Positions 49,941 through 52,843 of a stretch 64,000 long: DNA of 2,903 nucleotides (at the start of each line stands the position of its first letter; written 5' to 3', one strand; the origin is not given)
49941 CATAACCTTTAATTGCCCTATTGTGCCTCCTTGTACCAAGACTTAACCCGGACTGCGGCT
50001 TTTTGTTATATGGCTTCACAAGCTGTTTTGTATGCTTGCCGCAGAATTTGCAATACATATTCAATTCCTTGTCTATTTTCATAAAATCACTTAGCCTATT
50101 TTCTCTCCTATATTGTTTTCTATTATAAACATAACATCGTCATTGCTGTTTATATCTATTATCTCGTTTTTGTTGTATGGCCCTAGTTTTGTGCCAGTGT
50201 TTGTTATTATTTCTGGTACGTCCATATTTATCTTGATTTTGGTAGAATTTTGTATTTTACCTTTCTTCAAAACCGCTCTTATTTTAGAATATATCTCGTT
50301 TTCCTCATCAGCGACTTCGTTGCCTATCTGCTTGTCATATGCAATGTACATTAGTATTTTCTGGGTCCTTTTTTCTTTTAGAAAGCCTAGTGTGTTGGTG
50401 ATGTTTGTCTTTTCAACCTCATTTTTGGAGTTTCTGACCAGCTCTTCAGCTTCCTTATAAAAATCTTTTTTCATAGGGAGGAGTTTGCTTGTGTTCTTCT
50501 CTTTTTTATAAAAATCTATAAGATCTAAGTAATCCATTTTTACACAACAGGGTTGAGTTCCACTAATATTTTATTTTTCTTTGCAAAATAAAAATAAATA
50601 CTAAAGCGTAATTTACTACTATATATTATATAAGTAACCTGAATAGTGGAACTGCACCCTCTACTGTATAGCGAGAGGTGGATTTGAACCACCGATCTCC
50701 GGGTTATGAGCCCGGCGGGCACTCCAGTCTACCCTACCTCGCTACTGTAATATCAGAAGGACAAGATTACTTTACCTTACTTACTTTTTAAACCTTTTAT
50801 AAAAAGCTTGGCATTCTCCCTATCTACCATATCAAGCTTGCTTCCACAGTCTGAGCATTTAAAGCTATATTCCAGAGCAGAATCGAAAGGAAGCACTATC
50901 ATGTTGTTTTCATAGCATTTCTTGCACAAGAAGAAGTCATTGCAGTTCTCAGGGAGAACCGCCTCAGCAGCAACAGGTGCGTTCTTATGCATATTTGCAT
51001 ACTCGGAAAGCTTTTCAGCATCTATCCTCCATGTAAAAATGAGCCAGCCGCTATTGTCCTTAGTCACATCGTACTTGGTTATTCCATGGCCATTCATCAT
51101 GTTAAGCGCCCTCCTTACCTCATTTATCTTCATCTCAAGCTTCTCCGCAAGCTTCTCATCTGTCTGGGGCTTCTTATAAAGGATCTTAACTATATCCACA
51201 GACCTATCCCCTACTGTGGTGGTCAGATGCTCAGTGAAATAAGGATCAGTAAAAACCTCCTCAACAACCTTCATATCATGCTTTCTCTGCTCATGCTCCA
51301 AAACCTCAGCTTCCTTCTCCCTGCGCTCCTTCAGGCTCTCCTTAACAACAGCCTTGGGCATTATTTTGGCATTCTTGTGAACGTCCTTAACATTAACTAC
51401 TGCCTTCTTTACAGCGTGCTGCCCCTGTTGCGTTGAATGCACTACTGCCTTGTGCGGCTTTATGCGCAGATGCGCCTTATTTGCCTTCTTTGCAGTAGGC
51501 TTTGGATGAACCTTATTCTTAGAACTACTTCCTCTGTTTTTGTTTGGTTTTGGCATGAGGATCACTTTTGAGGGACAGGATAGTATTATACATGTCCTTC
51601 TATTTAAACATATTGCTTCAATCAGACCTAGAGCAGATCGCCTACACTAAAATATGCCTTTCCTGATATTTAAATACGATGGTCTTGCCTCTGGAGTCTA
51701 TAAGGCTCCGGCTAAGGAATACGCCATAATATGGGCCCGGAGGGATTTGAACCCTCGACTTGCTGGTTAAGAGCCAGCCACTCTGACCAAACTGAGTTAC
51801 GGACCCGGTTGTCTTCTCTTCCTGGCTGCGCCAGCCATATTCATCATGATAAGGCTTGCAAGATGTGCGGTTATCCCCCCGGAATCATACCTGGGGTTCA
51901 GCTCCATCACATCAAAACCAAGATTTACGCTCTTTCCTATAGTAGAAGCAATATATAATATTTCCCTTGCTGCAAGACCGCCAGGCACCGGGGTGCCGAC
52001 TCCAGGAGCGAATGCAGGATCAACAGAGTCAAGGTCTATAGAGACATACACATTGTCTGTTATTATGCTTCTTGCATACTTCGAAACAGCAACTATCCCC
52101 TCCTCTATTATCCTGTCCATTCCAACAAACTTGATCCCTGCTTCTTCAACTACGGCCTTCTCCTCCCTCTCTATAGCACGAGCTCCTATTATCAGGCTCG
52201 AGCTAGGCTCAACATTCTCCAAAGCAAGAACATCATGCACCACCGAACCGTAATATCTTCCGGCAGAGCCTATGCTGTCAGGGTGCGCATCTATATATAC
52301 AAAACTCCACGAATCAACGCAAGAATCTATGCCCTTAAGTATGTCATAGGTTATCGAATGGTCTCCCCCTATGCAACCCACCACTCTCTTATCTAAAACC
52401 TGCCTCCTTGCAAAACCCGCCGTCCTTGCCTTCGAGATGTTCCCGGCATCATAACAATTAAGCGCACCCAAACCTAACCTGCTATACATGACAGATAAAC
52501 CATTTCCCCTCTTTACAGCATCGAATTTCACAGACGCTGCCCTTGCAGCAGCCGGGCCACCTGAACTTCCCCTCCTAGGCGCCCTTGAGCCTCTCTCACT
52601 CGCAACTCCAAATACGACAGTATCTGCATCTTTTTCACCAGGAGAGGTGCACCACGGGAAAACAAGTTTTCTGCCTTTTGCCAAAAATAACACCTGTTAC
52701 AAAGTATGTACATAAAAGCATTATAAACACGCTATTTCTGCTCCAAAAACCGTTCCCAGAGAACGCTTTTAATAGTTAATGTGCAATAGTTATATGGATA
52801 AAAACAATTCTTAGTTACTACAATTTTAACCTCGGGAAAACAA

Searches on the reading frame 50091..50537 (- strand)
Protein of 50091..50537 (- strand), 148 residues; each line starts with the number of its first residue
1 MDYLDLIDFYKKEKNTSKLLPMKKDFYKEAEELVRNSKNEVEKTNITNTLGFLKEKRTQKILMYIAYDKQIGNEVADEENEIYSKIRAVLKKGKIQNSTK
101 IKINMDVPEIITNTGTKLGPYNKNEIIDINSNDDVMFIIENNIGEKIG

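Call 10: search_protein_families(library=pfam, proteins=[window:50091-50537:-], max_evalue=0.01)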
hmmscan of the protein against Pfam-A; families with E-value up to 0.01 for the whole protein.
window:50091-50537:- (148 aa): 0 families

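Call 12: search_protein_families(library=ncbifam, proteins=[window:50091-50537:-], max_evalue=1)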
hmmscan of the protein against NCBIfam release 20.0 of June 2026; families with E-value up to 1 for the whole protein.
window:50091-50537:- (148 aa): 2 families
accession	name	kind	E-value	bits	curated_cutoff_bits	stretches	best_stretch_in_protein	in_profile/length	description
NF053565.1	Gins23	equivalog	1.5e-05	24.9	120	1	4-94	53-154/159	DNA replication protein Gins23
TIGR03019.1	pepcterm_femAB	equivalog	0.16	11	260.35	1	28-96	86-150/330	FemAB family XrtA/PEP-CTERM system-associated protein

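Call 13: search_solved_structures(query=window:50091-50537:-, max_evalue=10)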
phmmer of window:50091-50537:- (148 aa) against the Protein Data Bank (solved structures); distinct sequences matched with E-value up to 10: 2.
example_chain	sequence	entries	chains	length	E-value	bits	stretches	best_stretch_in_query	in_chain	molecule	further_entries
7yil_A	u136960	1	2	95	0.021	18.5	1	5-86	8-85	GINS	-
6du8_A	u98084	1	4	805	0.46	14.1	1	2-102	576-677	Polycystic kidney disease 2-like 1 protein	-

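Call 14: find_encoding_contigs(protein=window:50091-50537:-, flank=10000, max_places=10)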
Protein window:50091-50537:- (148 aa): 2 contigs read that carry it; 1 place shown.
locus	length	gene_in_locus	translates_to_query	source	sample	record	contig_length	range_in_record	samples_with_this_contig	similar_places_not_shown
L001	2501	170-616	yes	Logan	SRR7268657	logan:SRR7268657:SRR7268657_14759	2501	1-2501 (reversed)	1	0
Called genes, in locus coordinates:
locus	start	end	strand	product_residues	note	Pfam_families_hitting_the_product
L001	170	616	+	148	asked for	PF27418:GINS23_N (weak)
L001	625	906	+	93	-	PF00935:Ribosomal_L44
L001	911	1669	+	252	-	PF00575:S1, PF07541:EIF_2_alpha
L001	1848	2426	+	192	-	PF09754:PAC2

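Call 15: find_homologous_proteins(query=window:50091-50537:-, max_evalue=0.001)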
Query window:50091-50537:- (148 aa): 8 proteins with E <= 0.001 among 29 candidates.
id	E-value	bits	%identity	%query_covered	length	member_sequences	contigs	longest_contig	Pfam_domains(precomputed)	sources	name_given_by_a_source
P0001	2.8e-86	305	100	100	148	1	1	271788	PF27418.1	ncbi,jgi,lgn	-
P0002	1.8e-82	292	94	100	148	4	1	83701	PF27418.1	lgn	-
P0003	4.8e-82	291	95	100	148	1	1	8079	PF27418.1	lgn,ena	-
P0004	2.6e-80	285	94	100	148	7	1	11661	PF27418.1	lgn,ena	-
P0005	1.2e-75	270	88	100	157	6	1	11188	PF27418.1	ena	-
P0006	4.1e-64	233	77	100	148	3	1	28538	-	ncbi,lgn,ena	-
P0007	4.4e-60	220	70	100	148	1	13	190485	PF27418.1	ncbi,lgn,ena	-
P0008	4.9e-60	220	70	100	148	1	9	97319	PF27418.1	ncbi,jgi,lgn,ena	jgi:DNA replication initiation complex subunit (GINS family)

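Call 16: find_encoding_contigs(protein=P0002, flank=3000, max_places=3)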
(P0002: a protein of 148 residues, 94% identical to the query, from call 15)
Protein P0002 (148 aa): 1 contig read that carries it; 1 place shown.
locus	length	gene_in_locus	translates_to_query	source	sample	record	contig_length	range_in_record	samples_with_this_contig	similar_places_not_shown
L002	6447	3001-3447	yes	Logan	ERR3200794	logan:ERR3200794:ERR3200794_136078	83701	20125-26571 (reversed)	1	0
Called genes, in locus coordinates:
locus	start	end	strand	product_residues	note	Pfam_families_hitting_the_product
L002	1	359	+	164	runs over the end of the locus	-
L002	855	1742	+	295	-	PF00491:Arginase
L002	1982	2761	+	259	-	PF02002:TFIIE_alpha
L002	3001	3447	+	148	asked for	PF27418:GINS23_N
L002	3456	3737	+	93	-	PF00935:Ribosomal_L44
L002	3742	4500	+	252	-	PF00575:S1, PF07541:EIF_2_alpha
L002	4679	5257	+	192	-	PF09754:PAC2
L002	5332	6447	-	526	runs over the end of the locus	PF01943:Polysacc_synt, PF13440:Polysacc_synt_3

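Call 17: find_encoding_contigs(protein=P0006, flank=3000, max_places=3)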
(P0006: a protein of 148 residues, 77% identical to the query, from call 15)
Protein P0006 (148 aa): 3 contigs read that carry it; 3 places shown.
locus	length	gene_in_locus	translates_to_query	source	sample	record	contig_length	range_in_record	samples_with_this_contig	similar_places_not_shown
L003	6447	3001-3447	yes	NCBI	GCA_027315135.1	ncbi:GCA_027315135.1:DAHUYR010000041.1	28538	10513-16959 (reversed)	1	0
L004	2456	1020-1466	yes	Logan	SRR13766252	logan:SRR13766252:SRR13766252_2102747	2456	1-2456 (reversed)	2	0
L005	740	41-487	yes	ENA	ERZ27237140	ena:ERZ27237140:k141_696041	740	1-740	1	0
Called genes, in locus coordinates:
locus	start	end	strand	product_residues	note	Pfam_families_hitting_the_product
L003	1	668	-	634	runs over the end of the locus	PF02518:HATPase_c, PF00204:DNA_gyraseB, PF01751:Toprim, PF00986:DNA_gyraseB_C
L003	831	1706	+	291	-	PF00491:Arginase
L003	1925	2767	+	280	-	PF02002:TFIIE_alpha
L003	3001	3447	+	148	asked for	-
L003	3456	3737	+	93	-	PF00935:Ribosomal_L44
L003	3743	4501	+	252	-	PF00575:S1 (weak), PF07541:EIF_2_alpha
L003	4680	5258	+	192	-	PF09754:PAC2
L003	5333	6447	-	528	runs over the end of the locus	PF01943:Polysacc_synt, PF13440:Polysacc_synt_3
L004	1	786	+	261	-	?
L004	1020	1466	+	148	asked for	-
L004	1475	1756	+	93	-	PF00935:Ribosomal_L44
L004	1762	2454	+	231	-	?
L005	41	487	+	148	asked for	-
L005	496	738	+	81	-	?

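Call 18: find_encoding_contigs(protein=P0007, flank=3000, max_places=4)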
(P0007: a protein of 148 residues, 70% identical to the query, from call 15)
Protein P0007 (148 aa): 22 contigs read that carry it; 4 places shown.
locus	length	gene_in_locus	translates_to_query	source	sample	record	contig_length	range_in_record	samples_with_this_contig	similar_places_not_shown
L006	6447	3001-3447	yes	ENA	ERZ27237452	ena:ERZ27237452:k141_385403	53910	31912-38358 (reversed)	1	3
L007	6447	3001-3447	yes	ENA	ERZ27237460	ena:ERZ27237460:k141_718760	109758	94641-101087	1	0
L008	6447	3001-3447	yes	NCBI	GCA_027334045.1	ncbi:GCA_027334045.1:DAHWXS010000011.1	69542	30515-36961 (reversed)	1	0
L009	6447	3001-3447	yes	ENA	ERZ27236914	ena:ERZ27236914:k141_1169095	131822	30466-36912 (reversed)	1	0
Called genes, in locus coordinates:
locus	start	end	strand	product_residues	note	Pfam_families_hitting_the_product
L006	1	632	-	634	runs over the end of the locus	PF02518:HATPase_c, PF00204:DNA_gyraseB, PF01751:Toprim, PF00986:DNA_gyraseB_C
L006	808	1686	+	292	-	PF00491:Arginase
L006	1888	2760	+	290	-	PF02002:TFIIE_alpha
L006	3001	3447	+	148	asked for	PF27418:GINS23_N (weak)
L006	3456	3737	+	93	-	PF00935:Ribosomal_L44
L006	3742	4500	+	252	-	PF00575:S1 (weak), PF07541:EIF_2_alpha, PF20310:HTH_Tnp_2 (weak)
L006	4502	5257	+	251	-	PF09754:PAC2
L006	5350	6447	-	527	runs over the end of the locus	PF01943:Polysacc_synt, PF13440:Polysacc_synt_3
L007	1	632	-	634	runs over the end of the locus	PF02518:HATPase_c, PF00204:DNA_gyraseB, PF01751:Toprim, PF00986:DNA_gyraseB_C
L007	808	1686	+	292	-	PF00491:Arginase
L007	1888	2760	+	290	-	PF02002:TFIIE_alpha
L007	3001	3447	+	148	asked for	PF27418:GINS23_N (weak)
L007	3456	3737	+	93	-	PF00935:Ribosomal_L44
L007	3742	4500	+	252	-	PF00575:S1 (weak), PF07541:EIF_2_alpha, PF20310:HTH_Tnp_2 (weak)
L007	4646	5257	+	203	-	PF09754:PAC2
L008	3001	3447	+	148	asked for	PF27418:GINS23_N (weak)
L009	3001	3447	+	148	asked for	PF27418:GINS23_N (weak)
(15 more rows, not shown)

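Call 19: find_encoding_contigs(protein=P0008, flank=3000, max_places=4)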
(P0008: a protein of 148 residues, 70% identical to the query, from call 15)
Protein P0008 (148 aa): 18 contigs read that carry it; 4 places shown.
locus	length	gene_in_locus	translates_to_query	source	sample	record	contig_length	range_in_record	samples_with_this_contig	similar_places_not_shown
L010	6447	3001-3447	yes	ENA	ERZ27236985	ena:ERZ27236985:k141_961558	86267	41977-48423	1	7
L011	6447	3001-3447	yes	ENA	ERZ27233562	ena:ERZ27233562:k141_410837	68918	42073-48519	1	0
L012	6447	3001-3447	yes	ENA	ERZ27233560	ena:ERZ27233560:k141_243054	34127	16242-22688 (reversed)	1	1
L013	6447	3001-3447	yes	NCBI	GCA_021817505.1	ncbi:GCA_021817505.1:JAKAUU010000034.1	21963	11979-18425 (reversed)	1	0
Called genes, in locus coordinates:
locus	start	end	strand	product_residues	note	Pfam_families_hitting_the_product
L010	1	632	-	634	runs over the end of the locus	PF02518:HATPase_c, PF00204:DNA_gyraseB, PF01751:Toprim, PF00986:DNA_gyraseB_C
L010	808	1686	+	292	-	PF00491:Arginase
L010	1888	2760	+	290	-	PF02002:TFIIE_alpha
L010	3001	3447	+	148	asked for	PF27418:GINS23_N (weak)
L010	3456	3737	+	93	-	PF00935:Ribosomal_L44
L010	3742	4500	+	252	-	PF00575:S1 (weak), PF07541:EIF_2_alpha, PF20310:HTH_Tnp_2 (weak)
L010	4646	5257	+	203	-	PF09754:PAC2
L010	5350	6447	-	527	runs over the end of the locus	PF01943:Polysacc_synt, PF13440:Polysacc_synt_3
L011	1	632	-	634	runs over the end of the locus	PF02518:HATPase_c, PF00204:DNA_gyraseB, PF01751:Toprim, PF00986:DNA_gyraseB_C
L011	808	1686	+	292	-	PF00491:Arginase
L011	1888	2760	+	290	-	PF02002:TFIIE_alpha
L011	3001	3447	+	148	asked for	PF27418:GINS23_N (weak)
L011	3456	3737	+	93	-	PF00935:Ribosomal_L44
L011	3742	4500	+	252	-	PF00575:S1 (weak), PF07541:EIF_2_alpha, PF20310:HTH_Tnp_2 (weak)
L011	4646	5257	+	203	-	PF09754:PAC2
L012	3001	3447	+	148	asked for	PF27418:GINS23_N (weak)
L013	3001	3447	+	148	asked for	PF27418:GINS23_N (weak)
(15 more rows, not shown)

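Call 48: find_homologous_proteins(query=A3, max_evalue=0.001)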
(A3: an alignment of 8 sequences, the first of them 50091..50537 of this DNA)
Query A3 (8 sequences) (148 aa, profile of the alignment): 47 proteins with E <= 0.001 among 8000 candidates.
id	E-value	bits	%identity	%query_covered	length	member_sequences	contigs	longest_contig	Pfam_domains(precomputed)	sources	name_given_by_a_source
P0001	1.2e-83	296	100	100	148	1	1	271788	PF27418.1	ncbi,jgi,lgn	-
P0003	1.5e-83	296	95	100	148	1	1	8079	PF27418.1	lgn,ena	-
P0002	1.7e-83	296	94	100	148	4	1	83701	PF27418.1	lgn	-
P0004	2.1e-83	296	94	100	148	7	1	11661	PF27418.1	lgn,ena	-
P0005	8.5e-82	290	88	100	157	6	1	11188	PF27418.1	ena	-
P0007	1.4e-78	280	70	100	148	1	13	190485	PF27418.1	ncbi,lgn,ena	-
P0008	2.2e-78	279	70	100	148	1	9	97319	PF27418.1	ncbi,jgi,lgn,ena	jgi:DNA replication initiation complex subunit (GINS family)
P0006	2.3e-78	279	77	100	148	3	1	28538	-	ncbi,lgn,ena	-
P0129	4.7e-56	207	61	100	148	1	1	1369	PF27418.1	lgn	-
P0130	4.2e-43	165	60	78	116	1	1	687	-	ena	-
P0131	3.2e-38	149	47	99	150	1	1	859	PF27418.1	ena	-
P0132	9.0e-38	148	45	95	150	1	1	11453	-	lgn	-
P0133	2.5e-37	146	48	97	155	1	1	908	PF27418.1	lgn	-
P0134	3.2e-35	139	43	97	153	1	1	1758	-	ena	-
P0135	6.8e-35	138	48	98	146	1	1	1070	PF22090.2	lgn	-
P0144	6.6e-31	125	44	95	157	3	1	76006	-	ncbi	ncbi:MAG: hypothetical protein ACP5JN_01415 [Candidatus Micrarchaeia archaeon]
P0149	9.1e-29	118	41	91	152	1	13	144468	-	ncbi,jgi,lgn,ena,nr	ncbi:MAG: hypothetical protein M1156_02010 [Candidatus Marsarchaeota archaeon]|jgi:hypothetical prot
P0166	8.2e-22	96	35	91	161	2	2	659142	-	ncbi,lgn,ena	-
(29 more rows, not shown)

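Call 49: find_encoding_contigs(protein=P0132, flank=6000, max_places=2)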
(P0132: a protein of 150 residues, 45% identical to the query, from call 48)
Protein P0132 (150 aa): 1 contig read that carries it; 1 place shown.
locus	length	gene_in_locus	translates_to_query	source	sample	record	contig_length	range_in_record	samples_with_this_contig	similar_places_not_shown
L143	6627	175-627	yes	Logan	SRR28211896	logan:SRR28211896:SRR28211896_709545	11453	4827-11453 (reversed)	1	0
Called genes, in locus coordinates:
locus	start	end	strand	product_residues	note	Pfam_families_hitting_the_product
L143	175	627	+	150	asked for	-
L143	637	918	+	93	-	PF00935:Ribosomal_L44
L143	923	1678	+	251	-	PF00575:S1 (weak), PF07541:EIF_2_alpha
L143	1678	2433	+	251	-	PF09754:PAC2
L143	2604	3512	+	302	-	PF01063:Aminotran_4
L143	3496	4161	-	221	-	PF01940:DUF92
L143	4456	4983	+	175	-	-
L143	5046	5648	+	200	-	-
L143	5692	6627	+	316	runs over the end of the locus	PF11731:Cdd1 (faint), PF14520:HHH_5, PF00154:RecA_N, PF08423:Rad51, PF06745:ATPase (weak)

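Call 50: find_encoding_contigs(protein=P0144, flank=10000, max_places=2)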
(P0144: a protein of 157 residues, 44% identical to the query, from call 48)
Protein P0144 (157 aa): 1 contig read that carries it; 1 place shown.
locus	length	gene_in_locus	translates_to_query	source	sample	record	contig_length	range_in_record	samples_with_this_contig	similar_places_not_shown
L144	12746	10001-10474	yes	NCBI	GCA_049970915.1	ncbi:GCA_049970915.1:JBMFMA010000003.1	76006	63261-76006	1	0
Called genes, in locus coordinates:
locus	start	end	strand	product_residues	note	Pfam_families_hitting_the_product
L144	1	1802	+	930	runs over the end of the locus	PF00270:DEAD, PF04851:ResIII, PF00271:Helicase_C, PF19306:WHD_Lhr, PF08494:DEAD_assoc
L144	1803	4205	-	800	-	PF00521:DNA_topoisoIV, PF03989:DNA_gyraseA_C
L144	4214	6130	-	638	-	PF02518:HATPase_c, PF00204:DNA_gyraseB, PF01751:Toprim, PF00986:DNA_gyraseB_C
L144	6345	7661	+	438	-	-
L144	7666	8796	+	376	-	PF08668:HDOD (weak), PF01966:HD, PF19276:HD_assoc_2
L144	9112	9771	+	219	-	PF02002:TFIIE_alpha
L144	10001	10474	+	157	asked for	-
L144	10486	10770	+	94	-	PF00935:Ribosomal_L44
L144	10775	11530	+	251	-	PF00575:S1 (weak), PF07541:EIF_2_alpha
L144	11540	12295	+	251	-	PF09754:PAC2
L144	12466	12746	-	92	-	?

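Call 51: find_encoding_contigs(protein=P0149, flank=10000, max_places=3)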
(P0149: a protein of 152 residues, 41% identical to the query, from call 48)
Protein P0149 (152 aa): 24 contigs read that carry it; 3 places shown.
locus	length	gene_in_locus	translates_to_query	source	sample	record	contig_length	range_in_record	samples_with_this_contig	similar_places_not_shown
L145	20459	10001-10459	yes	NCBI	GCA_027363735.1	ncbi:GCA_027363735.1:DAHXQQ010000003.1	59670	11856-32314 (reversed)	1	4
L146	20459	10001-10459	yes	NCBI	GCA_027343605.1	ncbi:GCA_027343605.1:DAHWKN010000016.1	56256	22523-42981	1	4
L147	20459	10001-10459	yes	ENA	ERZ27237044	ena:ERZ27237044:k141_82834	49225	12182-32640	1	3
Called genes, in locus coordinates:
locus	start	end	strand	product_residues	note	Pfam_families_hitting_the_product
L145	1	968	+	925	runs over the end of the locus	PF00270:DEAD, PF04851:ResIII, PF00271:Helicase_C, PF19306:WHD_Lhr, PF08494:DEAD_assoc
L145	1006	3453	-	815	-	PF00521:DNA_topoisoIV, PF03989:DNA_gyraseA_C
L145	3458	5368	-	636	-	PF02518:HATPase_c, PF00204:DNA_gyraseB, PF01751:Toprim, PF00986:DNA_gyraseB_C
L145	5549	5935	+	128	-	-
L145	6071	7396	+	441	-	-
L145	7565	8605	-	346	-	PF00348:polyprenyl_synt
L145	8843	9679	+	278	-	PF02002:TFIIE_alpha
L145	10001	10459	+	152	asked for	-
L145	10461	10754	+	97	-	PF00935:Ribosomal_L44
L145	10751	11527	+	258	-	PF00575:S1, PF07541:EIF_2_alpha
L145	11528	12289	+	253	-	PF09754:PAC2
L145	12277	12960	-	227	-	PF01940:DUF92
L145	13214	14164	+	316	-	PF14520:HHH_5, PF00154:RecA_N, PF08423:Rad51, PF13481:AAA_25, PF06745:ATPase (weak)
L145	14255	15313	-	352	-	PF03706:LPG_synthase_TM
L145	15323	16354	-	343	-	PF04055:Radical_SAM, PF08608:Wyosine_form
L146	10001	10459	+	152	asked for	-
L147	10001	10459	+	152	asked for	-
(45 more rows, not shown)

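Call 96: find_encoding_contigs(protein=P0166, flank=10000, max_places=1)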
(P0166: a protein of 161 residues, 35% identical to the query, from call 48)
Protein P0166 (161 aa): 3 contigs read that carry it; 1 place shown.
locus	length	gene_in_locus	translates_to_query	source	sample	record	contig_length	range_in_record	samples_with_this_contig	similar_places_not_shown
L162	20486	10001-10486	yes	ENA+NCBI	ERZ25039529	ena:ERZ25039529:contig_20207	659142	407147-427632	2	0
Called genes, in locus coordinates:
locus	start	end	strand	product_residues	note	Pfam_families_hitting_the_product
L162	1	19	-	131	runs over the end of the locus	PF01201:Ribosomal_S8e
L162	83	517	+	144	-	-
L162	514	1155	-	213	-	PF02732:ERCC4, PF00633:HHH (faint), PF12826:HHH_2, PF14520:HHH_5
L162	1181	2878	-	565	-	PF08915:tRNA-Thr_ED, PF00587:tRNA-synt_2b, PF03129:HGTP_anticodon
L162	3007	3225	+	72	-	-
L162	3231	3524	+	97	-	-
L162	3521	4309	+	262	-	PF01507:PAPS_reduct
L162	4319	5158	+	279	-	PF07460:NUMOD3, PF03852:Vsr, PF04480:DUF559 (weak)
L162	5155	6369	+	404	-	PF00009:GTP_EFTU, PF01926:MMR_HSR1 (faint), PF22594:GTP-eEF1A_C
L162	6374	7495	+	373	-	PF00534:Glycos_transf_1, PF13692:Glyco_trans_1_4, PF13524:Glyco_trans_1_2 (weak)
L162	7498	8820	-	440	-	PF01663:Phosphodiest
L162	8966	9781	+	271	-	PF02002:TFIIE_alpha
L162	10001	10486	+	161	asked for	-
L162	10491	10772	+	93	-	PF00935:Ribosomal_L44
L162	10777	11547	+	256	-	PF00575:S1 (weak), PF07541:EIF_2_alpha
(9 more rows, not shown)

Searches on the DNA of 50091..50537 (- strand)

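Call 102: search_rna_families(source=L145, start=12960, end=13215, threshold=evalue, max_evalue=1)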
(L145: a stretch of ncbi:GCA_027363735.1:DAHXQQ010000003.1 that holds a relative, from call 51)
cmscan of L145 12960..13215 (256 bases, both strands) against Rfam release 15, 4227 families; matches with E-value up to 1: 1.
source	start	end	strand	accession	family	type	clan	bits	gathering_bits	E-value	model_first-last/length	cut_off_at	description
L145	13127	13212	+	RF00147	SNORD34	Gene; snRNA; snoRNA; CD-box;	CL00055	17.5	38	0.81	1-79/79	no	Small nucleolar RNA SNORD34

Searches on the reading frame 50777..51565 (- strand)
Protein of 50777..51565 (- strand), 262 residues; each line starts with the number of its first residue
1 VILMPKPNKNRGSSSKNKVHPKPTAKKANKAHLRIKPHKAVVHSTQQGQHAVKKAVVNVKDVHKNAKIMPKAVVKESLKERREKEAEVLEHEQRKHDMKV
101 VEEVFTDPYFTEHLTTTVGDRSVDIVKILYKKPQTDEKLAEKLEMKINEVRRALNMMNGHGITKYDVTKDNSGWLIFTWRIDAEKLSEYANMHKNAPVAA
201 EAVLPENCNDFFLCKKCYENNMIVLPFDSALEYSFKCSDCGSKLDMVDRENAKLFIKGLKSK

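Call 10: search_protein_families(library=pfam, proteins=[window:50777-51565:-], max_evalue=0.01)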
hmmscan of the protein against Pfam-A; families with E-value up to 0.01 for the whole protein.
window:50777-51565:- (262 aa): 2 families
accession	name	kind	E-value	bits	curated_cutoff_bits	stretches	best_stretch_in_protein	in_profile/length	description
PF02002.24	TFIIE_alpha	-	6.1e-10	39.4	22.9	1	115-188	8-83/105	TFIIE alpha subunit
PF17898.6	GerD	-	0.0055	17.1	29.5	0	95-143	19-67/114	Spore germination GerD central core domain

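Call 12: search_protein_families(library=ncbifam, proteins=[window:50777-51565:-], max_evalue=1)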
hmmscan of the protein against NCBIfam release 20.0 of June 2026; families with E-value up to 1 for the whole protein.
window:50777-51565:- (262 aa): 12 families
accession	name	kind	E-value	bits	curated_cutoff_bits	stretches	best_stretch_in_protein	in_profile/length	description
NF004910.0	PRK06266.1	equivalog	7.6e-26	90.4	180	1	101-251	8-160/185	transcription initiation factor E subunit alpha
TIGR00373.1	TIGR00373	equivalog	2.2e-22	79.3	149.5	1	110-251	4-145/162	transcription factor E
NF040801.1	spore_GerD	equivalog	0.00052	19.6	100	1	44-143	39-126/174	spore germination lipoprotein GerD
NF037965.1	HetZ_rel_2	subfamily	0.00068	18.8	400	1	91-171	212-290/367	HetZ-related protein 2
NF053606.1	Sta1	subfamily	0.03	14.4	80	1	120-188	20-91/100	Sta1 family transcriptional regulator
TIGR02989.1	Sig-70_gvs1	subfamily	0.03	14.2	124.55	1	110-157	103-150/158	RNA polymerase sigma-70 factor, Rhodopirellula/Verrucomicrobium family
NF005413.0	PRK06986.1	subfamily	0.065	13.1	201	1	130-171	113-154/241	RNA polymerase sigma factor FliA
NF041070.1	carrier_LysW_Arch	domain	0.088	12.9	75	1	214-259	5-48/57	alpha-aminoadipate/glutamate carrier protein LysW/ArgW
TIGR03798.1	leader_Nif11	subfamily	0.11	12.8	32.3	1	127-178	7-54/68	Nif11-like leader peptide family RiPP precursor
TIGR02479.1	FliA_WhiG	subfamily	0.11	12.2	189.6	1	130-174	96-140/224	FliA/WhiG family RNA polymerase sigma factor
NF006292.0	PRK08475.1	equivalog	0.13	11.9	166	1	49-132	87-169/171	F0F1 ATP synthase subunit B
NF047912.1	ECs_2282_CxxC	subfamily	0.27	11.2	37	1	212-244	3-37/60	ECs_2282 family putative zinc-binding protein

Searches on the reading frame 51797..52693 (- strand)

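Call 10: search_protein_families(library=pfam, proteins=[window:51797-52693:-], max_evalue=0.01)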
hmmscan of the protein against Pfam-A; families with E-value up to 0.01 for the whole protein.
window:51797-52693:- (298 aa): 1 family
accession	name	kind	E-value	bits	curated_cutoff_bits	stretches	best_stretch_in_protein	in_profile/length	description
PF00491.26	Arginase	-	7.1e-52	177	22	1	24-286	2-278/280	Arginase family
